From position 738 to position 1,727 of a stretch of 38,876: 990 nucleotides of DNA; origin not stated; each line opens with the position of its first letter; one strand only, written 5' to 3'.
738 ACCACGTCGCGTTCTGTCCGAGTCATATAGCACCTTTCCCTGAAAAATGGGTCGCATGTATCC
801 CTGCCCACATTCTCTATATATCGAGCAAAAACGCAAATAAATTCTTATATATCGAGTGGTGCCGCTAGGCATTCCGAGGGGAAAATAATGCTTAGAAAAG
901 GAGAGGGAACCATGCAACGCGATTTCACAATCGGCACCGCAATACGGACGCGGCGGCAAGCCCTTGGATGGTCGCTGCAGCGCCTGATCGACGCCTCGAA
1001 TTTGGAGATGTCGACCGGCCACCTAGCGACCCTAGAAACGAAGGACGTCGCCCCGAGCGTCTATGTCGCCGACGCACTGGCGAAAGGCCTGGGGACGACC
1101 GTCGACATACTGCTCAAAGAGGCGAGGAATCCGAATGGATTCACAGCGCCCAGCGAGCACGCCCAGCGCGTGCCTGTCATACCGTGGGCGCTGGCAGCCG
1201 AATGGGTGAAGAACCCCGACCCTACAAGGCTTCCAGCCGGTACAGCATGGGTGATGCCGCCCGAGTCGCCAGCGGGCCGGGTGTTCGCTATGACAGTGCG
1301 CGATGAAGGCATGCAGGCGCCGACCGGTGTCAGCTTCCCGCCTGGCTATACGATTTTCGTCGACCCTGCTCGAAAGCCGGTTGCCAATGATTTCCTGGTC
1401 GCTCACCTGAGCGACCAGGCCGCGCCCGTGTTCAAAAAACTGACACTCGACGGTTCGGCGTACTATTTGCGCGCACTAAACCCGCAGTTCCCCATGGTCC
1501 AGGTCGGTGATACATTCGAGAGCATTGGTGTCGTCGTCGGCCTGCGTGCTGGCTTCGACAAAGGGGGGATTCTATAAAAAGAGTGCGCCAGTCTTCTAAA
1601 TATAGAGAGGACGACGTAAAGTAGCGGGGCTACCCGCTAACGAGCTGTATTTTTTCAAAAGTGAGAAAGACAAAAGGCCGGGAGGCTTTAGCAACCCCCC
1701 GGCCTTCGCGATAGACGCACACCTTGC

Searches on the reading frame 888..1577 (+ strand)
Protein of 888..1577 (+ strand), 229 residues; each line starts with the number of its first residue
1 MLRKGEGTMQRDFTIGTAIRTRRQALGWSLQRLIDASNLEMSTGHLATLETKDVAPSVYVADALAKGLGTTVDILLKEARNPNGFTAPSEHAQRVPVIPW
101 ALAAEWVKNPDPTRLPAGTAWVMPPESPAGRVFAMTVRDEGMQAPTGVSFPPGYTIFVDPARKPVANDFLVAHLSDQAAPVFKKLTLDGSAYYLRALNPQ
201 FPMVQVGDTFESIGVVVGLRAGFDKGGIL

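Call 11: search_protein_families(library=pfam, proteins=[window:888-1577:+], max_evalue=0.01)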
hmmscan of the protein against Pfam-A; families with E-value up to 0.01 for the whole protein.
window:888-1577:+ (229 aa): 3 families
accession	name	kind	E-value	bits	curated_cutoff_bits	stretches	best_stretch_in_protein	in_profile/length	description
PF00717.28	Peptidase_S24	-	6.5e-12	45.6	23.3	1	113-217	20-116/116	Peptidase S24-like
PF13560.12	HTH_31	-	0.00014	22.6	27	1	16-73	3-59/64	Helix-turn-helix domain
PF01381.28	HTH_3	-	0.00021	21.7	23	1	19-75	1-55/55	Helix-turn-helix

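Call 12: search_protein_families(library=phrogs, proteins=[window:888-1577:+], max_evalue=0.01)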
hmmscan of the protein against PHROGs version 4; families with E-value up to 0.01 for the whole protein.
window:888-1577:+ (229 aa): 5 families
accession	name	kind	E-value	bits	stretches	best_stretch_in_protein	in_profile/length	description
phrog_4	-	transcription regulation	8.1e-26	91.9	1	12-218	134-334/400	transcriptional repressor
phrog_8558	-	unknown function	3.1e-20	73.5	1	131-220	19-108/114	-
phrog_5823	-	transcription regulation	0.001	19.3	1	13-80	5-71/404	transcriptional regulator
phrog_811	-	DNA, RNA and nucleotide metabolism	0.0015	19.1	1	133-218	49-130/140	UmuD-like protein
phrog_2439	-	transcription regulation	0.0091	15.9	0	13-82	6-72/367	transcriptional regulator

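Call 82: search_protein_families(library=ncbifam, proteins=[window:912-1577:+], max_evalue=0.1)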
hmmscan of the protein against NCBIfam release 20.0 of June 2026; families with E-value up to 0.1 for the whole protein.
window:912-1577:+ (221 aa): 4 families
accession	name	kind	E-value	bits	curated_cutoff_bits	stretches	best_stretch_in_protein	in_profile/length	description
NF006015.0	PRK08154.1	subfamily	0.0016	17.7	204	1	7-72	31-94/314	anaerobic benzoate catabolism transcriptional regulator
NF007621.2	PRK10276.1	subfamily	0.013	15.5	110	1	125-209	30-111/115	translesion error-prone DNA polymerase V autoproteolytic subunit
TIGR00270.2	TIGR00270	equivalog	0.032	14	110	1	9-63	78-130/159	multiprotein bridging factor aMBF1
NF041951.1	phage_RstR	subfamily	0.037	14.3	80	1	7-73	3-67/108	RstR family transcriptional repressor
